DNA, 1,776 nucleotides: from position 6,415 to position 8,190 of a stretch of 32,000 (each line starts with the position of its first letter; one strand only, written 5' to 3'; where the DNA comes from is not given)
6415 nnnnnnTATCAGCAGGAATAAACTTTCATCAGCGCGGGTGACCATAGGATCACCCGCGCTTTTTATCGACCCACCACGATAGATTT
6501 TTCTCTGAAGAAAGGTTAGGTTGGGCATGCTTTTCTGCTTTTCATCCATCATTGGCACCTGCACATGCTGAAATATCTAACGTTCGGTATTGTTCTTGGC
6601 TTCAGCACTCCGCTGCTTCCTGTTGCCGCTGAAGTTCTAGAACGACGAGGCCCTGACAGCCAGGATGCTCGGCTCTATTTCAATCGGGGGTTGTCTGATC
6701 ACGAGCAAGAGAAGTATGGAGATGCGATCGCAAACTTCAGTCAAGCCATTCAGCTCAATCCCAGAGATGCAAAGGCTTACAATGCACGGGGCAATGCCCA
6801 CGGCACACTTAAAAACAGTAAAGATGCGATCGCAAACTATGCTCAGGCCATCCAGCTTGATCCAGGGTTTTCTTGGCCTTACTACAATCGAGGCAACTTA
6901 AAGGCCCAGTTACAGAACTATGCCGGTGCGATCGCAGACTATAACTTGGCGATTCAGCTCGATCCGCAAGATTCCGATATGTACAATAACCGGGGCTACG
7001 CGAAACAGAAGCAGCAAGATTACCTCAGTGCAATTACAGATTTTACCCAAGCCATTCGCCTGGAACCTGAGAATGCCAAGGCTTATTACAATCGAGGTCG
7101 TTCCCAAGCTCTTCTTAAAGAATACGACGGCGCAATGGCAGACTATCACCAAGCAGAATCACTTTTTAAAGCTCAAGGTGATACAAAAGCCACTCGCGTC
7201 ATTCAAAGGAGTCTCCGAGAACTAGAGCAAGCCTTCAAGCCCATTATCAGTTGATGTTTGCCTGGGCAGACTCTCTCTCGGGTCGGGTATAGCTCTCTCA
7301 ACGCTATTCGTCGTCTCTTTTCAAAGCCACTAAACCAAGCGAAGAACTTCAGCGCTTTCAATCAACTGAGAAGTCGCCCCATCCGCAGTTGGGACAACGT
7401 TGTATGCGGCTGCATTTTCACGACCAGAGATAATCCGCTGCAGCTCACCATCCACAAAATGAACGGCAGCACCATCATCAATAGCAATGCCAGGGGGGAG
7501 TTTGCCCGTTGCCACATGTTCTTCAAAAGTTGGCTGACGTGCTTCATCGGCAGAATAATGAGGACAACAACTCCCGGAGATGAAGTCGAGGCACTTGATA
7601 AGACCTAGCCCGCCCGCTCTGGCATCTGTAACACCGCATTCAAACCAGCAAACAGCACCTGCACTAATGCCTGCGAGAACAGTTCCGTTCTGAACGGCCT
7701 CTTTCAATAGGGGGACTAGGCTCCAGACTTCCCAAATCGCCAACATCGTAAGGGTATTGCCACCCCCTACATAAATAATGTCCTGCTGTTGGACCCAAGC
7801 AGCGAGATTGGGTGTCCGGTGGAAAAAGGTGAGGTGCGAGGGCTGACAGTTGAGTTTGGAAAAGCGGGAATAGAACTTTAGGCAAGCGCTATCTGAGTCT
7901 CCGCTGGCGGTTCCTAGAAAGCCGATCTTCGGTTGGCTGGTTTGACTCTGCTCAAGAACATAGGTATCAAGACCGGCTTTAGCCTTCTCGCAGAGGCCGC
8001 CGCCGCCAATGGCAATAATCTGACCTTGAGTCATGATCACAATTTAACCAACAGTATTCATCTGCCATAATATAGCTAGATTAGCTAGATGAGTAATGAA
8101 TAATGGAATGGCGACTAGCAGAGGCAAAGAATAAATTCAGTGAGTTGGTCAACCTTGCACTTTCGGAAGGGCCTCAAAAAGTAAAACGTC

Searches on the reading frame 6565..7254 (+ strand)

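Call 39: search_protein_families(library=pfam, proteins=[window:6565-7254:+], max_evalue=0.00001)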
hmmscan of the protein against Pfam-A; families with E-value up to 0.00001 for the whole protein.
window:6565-7254:+ (229 aa): 10 families
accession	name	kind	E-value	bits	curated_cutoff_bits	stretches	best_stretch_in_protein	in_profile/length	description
PF00515.34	TPR_1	-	1e-35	120.5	27.8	3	106-136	4-34/34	Tetratricopeptide repeat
PF13414.12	TPR_11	-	8.8e-34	115.4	26.8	4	42-80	1-39/42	TPR repeat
PF07719.23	TPR_2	-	2.4e-30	102.5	27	0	106-136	4-34/34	Tetratricopeptide repeat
PF13181.12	TPR_8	-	2.7e-25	86.8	25.7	0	106-136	4-34/34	Tetratricopeptide repeat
PF13431.12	TPR_17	-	1.1e-19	69.4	24.4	0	160-190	2-32/34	Tetratricopeptide repeat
PF13432.12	TPR_16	-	5.2e-19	68.8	32.7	2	143-197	3-57/65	Tetratricopeptide repeat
PF13371.12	TPR_9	-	4.3e-15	55.9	35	0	83-139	9-65/73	Tetratricopeptide repeat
PF13424.12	TPR_12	-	2.3e-11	44.1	30.1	0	138-202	4-69/77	Tetratricopeptide repeat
PF13428.12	TPR_14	-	9.2e-11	41.8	23.5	0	106-144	4-42/44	Tetratricopeptide repeat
PF14559.12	TPR_19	-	1.2e-10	42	25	0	85-139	7-61/68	Tetratricopeptide repeat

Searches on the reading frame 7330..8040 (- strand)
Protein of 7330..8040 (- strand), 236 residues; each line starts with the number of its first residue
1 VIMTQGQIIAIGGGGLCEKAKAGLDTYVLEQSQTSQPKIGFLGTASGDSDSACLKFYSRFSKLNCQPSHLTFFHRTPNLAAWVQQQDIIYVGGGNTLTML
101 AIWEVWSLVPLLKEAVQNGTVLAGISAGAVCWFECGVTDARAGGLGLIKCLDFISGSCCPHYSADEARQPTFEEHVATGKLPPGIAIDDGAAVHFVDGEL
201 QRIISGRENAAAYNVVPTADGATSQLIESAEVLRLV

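Call 39: search_protein_families(library=pfam, proteins=[window:7330-8040:-], max_evalue=0.00001)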
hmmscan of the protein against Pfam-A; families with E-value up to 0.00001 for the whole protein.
window:7330-8040:- (236 aa): 1 family
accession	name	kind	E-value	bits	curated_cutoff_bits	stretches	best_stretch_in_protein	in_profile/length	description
PF03575.23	Peptidase_S51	-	6.7e-43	147.2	23.9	1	8-202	1-205/206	Peptidase family S51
